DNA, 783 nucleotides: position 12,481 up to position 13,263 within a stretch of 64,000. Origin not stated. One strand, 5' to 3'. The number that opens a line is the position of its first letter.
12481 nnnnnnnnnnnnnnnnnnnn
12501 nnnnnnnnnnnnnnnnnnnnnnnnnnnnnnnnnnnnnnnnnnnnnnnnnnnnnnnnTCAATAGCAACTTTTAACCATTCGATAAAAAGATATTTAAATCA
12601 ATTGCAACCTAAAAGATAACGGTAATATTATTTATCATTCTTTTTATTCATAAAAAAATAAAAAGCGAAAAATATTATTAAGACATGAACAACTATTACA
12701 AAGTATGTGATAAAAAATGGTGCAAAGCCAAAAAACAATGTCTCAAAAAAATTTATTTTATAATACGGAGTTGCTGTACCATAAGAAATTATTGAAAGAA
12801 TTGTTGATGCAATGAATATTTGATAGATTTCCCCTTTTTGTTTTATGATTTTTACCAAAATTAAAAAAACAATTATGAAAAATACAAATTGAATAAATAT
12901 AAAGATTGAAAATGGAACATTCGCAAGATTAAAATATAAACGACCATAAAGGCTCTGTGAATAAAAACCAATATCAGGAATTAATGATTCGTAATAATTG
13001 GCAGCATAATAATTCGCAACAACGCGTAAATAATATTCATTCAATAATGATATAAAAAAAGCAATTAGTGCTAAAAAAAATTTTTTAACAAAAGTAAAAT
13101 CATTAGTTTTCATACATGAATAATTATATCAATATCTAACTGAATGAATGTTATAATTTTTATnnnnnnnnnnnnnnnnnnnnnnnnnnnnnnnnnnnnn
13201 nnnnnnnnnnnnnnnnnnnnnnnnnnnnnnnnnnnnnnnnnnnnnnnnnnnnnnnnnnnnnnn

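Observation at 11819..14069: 85-bp perfect direct repeat (11819-11903 = 13985-14069) flanking a 2.1-kb segment: a recent partial duplication or gene conversion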

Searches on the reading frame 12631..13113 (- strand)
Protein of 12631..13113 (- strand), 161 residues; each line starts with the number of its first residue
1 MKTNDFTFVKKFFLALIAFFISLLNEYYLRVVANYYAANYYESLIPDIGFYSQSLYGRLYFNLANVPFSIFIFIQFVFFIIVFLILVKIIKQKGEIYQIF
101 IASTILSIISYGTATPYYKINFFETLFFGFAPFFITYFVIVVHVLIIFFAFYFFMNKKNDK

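Call 7: search_protein_families(library=pfam, proteins=[window:12631-13113:-], max_evalue=0.1)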
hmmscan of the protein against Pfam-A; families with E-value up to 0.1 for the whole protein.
window:12631-13113:- (161 aa): 0 families

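Call 23: find_encoding_contigs(protein=window:12631-13113:-, flank=10000, max_places=10)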
Protein window:12631-13113:- (161 aa): 2 contigs read that carry it; 2 places shown.
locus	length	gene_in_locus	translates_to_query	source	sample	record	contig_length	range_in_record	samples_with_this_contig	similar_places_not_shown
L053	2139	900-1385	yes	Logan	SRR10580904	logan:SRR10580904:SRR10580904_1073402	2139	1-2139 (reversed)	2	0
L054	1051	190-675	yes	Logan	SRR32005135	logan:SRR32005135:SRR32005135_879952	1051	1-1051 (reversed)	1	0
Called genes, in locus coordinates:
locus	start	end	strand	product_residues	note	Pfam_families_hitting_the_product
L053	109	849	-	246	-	-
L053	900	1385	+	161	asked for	-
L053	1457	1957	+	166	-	-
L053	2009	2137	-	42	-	?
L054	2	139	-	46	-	?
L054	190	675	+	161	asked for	-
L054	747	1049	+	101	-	?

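Call 44: search_protein_families(library=ncbifam, proteins=[window:12631-13113:-], max_evalue=1)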
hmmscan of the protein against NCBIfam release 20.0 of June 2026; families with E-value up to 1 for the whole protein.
window:12631-13113:- (161 aa): 1 family
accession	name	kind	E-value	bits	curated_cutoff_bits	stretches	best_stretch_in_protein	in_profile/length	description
NF041554.1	SA1362_fam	subfamily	0.0025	17.9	42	1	122-159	16-53/70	SA1362 family protein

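Call 47: find_homologous_proteins(query=A4, max_evalue=0.01)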
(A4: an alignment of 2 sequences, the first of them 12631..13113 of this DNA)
Query A4 (2 sequences) (161 aa, profile of the alignment): 3 proteins with E <= 0.01 among 711 candidates.
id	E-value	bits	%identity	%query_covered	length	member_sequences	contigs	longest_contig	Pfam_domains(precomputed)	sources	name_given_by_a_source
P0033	3.3e-74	267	36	45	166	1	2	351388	-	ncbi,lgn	-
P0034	1.4e-73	265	100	100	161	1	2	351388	-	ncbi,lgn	-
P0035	7.0e-17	80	44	98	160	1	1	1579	-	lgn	-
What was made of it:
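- Tried and rejected: There is only one outside homolog among 5.8 billion proteins (call 47).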

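Call 50: find_encoding_contigs(protein=P0035, flank=10000)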
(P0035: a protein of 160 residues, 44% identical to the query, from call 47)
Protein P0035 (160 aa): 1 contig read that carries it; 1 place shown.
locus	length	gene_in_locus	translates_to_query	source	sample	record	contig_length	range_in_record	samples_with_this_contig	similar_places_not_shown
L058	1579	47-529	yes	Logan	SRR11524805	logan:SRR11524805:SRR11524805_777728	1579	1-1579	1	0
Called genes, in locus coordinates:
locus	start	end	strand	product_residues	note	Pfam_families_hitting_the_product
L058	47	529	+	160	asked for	-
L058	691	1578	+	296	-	?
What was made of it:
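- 12628..13113 (-): M2, a small polytopic membrane protein (161 aa). The only outside homolog is P0035, in strain L058 (call 50).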

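Call 62: search_protein_families(library=padloc, proteins=[window:12631-13113:-], max_evalue=0.01)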
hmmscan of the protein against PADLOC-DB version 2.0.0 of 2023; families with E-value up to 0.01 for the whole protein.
window:12631-13113:- (161 aa): 0 families

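Call 66: predict_structure(alignment_id=A5)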
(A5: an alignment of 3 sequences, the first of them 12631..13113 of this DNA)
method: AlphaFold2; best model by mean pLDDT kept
length: 161 residues; sequences in the alignment: 3
mean_pLDDT: 54.4   pTM: 0.39
mean pLDDT of the five models: 54.4, 51.9, 51.7, 50.2, 49.8
residues with pLDDT >= 90: 0; 70-90: 0; 50-70: 109; < 50: 52
segments of 3 or more residues with pLDDT < 50: 41-51, 53-57, 114-138, 156-161
pLDDT, mean of each block of 10 residues (from residue 1): 58 66 61 57 44 49 57 64 65 60 59 46 39 45 53 49 39
secondary structure, 60 per line:
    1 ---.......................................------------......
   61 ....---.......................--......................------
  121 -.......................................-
elements in order: H4-42 H55-64 H68-90 H93-114 H122-160
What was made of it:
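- Tried and rejected: The AlphaFold2 model had pLDDT 54 and was unusable, so no fold search was run (call 66).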
